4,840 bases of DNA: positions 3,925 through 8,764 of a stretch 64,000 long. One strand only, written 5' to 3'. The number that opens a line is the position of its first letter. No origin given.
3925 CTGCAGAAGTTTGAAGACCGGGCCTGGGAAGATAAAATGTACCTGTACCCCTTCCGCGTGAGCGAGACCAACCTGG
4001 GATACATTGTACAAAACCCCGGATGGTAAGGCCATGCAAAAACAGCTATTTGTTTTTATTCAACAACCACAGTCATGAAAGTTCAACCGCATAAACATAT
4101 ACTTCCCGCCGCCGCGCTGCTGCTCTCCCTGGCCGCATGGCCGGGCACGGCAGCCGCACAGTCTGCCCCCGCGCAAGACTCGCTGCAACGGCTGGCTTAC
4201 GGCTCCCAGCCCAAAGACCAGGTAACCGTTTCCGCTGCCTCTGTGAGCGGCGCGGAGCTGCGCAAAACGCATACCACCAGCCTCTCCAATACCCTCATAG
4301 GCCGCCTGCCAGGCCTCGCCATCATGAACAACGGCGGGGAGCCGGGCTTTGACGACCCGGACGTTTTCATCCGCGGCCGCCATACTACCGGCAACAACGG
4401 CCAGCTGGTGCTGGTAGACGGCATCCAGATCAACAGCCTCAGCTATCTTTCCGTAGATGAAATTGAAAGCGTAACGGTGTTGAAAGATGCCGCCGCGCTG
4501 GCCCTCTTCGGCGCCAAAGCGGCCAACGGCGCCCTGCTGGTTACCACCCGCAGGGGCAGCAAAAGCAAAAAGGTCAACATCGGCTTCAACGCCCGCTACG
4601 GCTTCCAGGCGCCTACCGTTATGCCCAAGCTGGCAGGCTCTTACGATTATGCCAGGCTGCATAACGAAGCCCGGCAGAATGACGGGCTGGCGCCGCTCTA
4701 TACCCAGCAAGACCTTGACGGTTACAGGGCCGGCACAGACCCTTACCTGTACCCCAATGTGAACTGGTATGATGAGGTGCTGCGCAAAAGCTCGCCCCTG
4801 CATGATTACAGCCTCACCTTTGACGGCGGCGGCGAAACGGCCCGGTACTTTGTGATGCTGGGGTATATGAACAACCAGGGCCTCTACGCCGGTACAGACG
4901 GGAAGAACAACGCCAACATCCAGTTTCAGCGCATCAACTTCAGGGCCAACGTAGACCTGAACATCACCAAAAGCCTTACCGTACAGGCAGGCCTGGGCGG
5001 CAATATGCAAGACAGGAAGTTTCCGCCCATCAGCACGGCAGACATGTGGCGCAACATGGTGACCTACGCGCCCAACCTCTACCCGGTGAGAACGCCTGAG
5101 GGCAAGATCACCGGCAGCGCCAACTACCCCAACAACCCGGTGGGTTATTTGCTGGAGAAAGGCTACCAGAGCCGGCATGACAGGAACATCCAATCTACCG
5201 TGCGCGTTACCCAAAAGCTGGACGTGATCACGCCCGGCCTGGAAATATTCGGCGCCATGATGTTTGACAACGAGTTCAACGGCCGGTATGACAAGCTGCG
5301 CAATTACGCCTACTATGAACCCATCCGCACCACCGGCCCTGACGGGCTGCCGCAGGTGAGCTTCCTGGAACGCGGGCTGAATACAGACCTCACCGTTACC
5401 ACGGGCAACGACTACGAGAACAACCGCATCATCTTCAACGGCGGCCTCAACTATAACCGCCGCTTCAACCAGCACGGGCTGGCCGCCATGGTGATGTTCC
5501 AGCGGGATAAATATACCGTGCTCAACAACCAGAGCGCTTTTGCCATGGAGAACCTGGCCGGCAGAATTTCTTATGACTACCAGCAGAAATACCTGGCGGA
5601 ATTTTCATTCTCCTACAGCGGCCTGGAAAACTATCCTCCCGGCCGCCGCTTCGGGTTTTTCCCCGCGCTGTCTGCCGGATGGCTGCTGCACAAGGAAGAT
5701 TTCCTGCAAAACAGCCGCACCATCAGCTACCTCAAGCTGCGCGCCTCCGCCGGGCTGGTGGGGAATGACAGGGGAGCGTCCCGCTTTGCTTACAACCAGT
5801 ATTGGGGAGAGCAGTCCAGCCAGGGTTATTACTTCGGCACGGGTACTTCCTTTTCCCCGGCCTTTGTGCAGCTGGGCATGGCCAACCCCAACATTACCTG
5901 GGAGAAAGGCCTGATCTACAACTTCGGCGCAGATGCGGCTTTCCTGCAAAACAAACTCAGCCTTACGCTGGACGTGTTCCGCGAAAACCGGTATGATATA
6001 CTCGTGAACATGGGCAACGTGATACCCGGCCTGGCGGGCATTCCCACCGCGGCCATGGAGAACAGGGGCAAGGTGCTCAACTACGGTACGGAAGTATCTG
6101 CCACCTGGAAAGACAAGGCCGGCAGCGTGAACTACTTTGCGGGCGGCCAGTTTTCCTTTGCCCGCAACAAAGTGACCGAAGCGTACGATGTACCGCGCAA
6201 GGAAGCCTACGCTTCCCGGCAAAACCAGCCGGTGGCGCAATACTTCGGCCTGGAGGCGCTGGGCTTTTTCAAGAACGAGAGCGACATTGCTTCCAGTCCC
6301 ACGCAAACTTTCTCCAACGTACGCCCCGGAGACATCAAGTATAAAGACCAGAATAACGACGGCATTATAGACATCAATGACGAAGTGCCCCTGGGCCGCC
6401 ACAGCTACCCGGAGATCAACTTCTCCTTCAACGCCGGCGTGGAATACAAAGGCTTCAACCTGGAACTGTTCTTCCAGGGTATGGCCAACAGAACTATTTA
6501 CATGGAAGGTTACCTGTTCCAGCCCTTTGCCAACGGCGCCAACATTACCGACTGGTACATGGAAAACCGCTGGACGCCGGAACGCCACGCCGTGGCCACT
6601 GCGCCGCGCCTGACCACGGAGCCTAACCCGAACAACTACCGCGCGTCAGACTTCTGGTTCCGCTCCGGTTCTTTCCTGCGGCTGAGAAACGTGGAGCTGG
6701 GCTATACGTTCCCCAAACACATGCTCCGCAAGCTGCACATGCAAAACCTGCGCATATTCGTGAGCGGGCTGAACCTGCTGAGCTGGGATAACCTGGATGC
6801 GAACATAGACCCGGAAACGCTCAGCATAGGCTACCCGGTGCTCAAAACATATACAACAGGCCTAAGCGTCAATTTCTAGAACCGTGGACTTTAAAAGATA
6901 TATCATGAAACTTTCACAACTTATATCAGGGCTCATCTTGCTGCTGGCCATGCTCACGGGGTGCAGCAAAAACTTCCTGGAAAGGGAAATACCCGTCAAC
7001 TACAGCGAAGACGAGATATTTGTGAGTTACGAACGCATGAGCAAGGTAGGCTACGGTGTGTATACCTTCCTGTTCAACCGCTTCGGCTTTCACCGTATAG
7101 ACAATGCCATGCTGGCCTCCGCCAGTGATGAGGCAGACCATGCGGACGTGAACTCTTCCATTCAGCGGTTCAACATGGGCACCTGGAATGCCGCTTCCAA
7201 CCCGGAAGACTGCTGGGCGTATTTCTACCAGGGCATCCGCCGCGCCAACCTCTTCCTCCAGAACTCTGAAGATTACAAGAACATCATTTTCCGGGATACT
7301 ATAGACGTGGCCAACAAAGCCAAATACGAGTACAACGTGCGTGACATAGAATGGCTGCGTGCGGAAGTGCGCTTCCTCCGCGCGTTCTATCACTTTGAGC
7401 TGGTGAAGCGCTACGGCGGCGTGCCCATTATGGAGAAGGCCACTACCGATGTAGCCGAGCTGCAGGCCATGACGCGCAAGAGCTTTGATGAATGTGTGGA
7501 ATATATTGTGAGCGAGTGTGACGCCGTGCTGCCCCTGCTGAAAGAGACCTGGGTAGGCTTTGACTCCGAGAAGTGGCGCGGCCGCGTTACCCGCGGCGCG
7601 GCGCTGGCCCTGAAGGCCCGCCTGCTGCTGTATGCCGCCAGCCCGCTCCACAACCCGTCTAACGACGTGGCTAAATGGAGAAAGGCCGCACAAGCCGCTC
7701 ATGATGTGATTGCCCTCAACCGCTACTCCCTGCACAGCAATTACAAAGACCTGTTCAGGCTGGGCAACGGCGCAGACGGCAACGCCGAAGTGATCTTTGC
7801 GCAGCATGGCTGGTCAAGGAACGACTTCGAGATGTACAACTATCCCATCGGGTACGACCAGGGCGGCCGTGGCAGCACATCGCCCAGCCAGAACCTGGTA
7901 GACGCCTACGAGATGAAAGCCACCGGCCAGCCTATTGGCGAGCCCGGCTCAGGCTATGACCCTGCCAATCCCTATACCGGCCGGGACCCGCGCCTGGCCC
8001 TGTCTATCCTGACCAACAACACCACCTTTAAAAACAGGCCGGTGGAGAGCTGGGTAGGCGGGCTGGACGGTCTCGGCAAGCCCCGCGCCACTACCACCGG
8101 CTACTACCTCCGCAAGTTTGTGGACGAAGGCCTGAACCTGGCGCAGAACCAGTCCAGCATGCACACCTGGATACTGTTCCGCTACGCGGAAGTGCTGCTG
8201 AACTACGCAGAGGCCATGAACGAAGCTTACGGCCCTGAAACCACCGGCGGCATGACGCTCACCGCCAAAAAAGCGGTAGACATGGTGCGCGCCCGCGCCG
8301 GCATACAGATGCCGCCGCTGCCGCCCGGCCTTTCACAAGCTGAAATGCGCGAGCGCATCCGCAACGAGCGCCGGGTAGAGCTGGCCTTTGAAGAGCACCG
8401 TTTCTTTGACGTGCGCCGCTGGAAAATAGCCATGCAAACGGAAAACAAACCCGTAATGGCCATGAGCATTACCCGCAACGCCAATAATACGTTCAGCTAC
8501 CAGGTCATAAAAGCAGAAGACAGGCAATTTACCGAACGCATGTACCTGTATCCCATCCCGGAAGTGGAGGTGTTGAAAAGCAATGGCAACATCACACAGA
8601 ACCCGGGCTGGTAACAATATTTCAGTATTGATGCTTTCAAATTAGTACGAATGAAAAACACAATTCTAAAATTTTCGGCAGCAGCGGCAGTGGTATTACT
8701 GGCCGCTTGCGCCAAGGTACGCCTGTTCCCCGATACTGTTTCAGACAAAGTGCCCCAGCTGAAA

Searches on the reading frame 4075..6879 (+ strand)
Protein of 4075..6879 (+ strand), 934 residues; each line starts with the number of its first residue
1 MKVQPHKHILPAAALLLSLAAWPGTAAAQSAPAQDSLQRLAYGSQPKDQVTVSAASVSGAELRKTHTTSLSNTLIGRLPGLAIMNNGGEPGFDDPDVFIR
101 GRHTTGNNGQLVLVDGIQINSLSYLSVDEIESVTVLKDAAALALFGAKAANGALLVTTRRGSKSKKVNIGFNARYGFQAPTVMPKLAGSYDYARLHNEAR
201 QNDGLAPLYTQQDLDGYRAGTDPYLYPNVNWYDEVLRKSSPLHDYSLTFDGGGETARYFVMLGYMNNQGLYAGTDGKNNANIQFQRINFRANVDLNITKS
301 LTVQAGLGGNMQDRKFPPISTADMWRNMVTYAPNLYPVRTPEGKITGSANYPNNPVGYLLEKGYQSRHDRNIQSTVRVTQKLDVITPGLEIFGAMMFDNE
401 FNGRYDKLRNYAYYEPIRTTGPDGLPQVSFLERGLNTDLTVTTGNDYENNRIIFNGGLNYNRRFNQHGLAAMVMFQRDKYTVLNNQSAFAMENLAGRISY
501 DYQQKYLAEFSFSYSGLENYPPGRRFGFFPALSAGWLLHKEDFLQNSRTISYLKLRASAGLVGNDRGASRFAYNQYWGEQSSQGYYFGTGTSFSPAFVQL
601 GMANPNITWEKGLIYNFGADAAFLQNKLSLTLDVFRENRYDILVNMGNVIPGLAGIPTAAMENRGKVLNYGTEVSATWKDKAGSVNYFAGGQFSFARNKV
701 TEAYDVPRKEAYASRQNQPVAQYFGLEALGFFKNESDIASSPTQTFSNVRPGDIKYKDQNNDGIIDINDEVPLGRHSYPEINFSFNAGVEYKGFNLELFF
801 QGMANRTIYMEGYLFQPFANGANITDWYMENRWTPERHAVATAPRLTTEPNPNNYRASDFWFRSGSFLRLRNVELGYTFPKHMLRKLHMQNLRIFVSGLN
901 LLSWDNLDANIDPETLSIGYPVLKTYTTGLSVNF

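Call 15: search_protein_families(library=pfam, proteins=[window:4075-6879:+], max_evalue=0.001)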
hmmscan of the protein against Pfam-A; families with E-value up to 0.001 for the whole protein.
window:4075-6879:+ (934 aa): 1 family
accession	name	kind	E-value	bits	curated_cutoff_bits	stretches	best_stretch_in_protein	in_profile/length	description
PF07715.20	Plug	-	5e-14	53.2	23.9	1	47-153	2-107/107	TonB-dependent Receptor Plug Domain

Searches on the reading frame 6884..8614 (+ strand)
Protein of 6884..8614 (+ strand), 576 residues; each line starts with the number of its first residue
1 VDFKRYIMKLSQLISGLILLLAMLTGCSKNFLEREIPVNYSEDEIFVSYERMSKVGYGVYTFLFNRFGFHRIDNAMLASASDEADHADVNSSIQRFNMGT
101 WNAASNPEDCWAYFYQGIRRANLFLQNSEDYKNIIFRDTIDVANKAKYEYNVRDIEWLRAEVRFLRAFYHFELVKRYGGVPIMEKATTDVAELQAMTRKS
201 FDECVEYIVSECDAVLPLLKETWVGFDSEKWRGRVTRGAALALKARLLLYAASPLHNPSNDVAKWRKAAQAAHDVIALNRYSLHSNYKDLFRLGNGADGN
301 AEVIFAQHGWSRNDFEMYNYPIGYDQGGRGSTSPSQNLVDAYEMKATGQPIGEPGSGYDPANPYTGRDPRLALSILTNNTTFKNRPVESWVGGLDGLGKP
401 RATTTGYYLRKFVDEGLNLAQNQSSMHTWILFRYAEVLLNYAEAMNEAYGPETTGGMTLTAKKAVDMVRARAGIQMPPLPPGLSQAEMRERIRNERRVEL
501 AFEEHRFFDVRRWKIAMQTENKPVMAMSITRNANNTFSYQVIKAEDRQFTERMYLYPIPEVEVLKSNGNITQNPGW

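Call 15: search_protein_families(library=pfam, proteins=[window:6884-8614:+], max_evalue=0.001)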
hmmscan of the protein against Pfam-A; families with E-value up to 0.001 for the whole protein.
window:6884-8614:+ (576 aa): 2 families
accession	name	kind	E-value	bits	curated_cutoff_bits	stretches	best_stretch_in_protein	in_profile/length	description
PF07980.17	SusD_RagB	-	1.9e-56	192.3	23.1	1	302-576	2-297/297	SusD family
PF14322.12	SusD-like_3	-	4.4e-17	63.4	27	1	45-249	15-191/191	Starch-binding associating with outer membrane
